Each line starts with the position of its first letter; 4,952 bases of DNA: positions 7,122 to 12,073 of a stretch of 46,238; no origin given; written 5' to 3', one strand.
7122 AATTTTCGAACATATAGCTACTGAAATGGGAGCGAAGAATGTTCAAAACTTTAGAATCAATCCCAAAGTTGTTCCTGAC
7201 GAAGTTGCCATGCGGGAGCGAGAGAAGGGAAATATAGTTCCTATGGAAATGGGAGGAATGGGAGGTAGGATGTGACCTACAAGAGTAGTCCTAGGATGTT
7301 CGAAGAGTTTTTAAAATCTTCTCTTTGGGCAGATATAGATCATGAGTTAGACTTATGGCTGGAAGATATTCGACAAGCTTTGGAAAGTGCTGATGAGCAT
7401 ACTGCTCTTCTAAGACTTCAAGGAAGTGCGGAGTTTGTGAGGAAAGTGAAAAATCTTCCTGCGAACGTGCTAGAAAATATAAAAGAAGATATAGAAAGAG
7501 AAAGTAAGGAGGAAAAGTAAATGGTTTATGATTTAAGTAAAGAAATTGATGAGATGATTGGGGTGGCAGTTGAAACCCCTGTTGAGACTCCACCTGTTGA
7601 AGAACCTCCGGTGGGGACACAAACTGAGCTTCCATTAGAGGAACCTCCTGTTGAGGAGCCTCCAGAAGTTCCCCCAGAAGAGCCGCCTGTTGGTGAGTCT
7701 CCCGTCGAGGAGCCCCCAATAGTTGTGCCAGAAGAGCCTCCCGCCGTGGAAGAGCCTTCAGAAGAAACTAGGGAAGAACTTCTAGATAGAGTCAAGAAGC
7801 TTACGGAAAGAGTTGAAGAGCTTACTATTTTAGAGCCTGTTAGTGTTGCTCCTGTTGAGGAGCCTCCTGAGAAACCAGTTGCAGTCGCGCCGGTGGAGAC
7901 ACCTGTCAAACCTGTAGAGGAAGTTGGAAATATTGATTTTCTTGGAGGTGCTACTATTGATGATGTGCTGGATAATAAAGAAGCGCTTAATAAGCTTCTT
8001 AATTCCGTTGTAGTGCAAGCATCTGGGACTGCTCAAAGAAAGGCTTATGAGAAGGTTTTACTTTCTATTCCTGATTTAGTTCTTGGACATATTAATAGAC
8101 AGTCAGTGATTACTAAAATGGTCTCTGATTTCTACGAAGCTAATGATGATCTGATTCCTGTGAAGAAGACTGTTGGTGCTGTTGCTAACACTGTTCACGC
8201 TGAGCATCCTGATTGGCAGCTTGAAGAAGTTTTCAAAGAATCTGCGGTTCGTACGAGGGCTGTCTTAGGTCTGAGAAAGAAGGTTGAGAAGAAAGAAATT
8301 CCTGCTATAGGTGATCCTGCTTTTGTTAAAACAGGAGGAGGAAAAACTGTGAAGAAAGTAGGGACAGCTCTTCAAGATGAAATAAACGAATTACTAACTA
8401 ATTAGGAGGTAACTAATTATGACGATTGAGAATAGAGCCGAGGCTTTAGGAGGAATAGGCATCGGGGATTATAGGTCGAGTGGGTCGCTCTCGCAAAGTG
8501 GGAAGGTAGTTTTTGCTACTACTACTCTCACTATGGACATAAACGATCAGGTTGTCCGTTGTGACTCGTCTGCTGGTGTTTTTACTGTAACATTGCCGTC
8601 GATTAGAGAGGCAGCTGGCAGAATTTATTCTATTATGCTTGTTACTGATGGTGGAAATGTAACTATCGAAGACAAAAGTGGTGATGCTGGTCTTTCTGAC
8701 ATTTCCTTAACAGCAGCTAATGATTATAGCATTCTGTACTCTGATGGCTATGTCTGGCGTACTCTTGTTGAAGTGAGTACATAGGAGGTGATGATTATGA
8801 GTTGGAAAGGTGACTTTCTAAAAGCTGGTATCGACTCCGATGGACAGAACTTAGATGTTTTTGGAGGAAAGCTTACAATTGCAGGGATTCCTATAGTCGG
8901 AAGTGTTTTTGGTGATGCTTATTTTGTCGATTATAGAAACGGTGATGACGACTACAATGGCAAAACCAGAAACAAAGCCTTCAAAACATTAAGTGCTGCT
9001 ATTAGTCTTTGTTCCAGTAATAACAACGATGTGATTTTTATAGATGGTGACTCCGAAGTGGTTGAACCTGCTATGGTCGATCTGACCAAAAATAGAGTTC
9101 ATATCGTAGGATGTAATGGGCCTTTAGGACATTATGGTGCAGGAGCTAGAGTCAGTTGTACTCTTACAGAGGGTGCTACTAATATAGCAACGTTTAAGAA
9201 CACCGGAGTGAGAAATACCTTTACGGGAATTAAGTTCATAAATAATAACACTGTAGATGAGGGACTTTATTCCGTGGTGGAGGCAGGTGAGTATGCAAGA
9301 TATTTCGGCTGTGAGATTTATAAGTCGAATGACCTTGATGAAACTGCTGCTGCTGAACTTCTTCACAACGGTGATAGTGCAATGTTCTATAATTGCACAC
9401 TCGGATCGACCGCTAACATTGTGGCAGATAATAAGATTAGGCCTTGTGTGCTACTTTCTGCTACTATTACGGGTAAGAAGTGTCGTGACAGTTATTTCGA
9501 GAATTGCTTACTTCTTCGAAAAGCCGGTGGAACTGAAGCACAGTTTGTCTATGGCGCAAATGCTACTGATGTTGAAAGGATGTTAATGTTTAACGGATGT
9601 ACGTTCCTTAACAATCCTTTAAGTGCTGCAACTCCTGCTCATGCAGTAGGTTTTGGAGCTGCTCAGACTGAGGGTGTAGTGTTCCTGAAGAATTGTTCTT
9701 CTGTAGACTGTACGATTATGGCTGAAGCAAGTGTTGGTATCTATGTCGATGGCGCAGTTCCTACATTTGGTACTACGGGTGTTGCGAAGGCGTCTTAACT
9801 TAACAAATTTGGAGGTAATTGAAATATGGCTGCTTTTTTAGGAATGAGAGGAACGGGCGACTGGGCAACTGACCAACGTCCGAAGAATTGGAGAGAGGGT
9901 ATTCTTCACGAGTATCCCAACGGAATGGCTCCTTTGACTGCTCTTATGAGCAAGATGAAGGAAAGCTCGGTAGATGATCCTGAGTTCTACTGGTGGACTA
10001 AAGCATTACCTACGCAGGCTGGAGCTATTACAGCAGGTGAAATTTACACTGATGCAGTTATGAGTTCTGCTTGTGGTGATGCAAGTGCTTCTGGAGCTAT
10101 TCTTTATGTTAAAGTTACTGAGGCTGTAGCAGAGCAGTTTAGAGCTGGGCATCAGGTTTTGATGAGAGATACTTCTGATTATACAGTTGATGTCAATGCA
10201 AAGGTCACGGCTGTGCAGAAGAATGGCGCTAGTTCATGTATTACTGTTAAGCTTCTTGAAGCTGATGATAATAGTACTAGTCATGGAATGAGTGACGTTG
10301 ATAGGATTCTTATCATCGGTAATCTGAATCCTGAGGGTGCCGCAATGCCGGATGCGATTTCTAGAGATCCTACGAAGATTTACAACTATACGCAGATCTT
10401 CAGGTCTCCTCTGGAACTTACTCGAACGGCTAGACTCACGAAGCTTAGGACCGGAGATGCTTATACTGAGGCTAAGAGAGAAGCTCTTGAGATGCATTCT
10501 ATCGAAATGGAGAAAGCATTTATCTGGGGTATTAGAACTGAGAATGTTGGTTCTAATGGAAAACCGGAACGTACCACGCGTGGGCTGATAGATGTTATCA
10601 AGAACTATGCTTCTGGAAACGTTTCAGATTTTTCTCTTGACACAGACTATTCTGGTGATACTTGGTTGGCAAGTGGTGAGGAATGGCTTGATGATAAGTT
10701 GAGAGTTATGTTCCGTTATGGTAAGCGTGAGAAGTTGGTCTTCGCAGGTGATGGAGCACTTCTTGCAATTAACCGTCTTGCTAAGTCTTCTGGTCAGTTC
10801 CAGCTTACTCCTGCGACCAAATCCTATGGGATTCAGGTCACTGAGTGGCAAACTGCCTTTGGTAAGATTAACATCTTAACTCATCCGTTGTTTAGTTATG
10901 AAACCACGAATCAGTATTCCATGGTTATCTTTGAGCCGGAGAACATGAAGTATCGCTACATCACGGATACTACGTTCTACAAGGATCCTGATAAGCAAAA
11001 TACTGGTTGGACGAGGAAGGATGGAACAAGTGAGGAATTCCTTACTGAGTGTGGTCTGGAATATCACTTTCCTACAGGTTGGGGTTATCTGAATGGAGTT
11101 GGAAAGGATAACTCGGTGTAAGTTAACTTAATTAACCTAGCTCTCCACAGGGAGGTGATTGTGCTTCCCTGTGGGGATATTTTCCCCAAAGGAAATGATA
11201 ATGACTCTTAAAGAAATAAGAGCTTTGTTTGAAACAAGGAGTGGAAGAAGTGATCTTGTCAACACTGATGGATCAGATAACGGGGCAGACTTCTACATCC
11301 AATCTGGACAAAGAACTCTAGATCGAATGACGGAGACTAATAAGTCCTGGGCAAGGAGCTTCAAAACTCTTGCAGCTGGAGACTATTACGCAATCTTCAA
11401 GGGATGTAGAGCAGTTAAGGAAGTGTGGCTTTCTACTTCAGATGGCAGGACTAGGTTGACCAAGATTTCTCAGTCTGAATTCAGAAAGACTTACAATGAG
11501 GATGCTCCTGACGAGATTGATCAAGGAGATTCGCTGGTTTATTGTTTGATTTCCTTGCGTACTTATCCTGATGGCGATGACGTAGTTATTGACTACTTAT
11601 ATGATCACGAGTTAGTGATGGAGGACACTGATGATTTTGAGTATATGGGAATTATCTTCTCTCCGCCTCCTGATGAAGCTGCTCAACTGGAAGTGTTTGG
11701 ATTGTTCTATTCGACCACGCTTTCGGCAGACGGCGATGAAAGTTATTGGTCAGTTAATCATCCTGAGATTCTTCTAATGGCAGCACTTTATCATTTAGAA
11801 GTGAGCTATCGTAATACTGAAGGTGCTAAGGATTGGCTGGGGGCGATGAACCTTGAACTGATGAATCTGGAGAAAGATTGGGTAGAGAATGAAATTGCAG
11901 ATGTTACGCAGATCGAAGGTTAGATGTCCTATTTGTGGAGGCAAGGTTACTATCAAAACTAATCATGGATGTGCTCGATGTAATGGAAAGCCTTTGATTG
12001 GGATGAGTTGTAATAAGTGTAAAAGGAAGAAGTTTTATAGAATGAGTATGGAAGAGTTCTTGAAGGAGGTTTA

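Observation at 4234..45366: Dispersed family of a 23-nt G4-N7-C4 quasi-palindrome placed in front of genes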

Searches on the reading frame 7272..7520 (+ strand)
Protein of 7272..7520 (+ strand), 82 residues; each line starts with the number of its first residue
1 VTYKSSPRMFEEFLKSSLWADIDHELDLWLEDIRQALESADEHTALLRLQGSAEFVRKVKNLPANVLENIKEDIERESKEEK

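Call 68: search_protein_families(library=pfam, proteins=[window:7272-7520:+], max_evalue=0.05)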
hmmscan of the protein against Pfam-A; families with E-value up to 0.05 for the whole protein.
window:7272-7520:+ (82 aa): 1 family
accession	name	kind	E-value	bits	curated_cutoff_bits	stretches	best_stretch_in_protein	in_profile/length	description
PF23248.1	KH_PARP14_2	-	0.00089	19.5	27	1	14-79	8-71/72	PARP14, second type I KH domain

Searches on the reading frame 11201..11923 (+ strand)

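Call 7: search_protein_families(library=pfam, proteins=[window:11201-11923:+], max_evalue=0.01)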
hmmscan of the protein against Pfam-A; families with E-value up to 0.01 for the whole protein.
window:11201-11923:+ (240 aa): 1 family
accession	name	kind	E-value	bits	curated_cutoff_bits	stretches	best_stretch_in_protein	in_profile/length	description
PF24175.2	SU10_adaptor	-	1.9e-11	45.2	27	1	1-222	1-180/194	SU10 adaptor protein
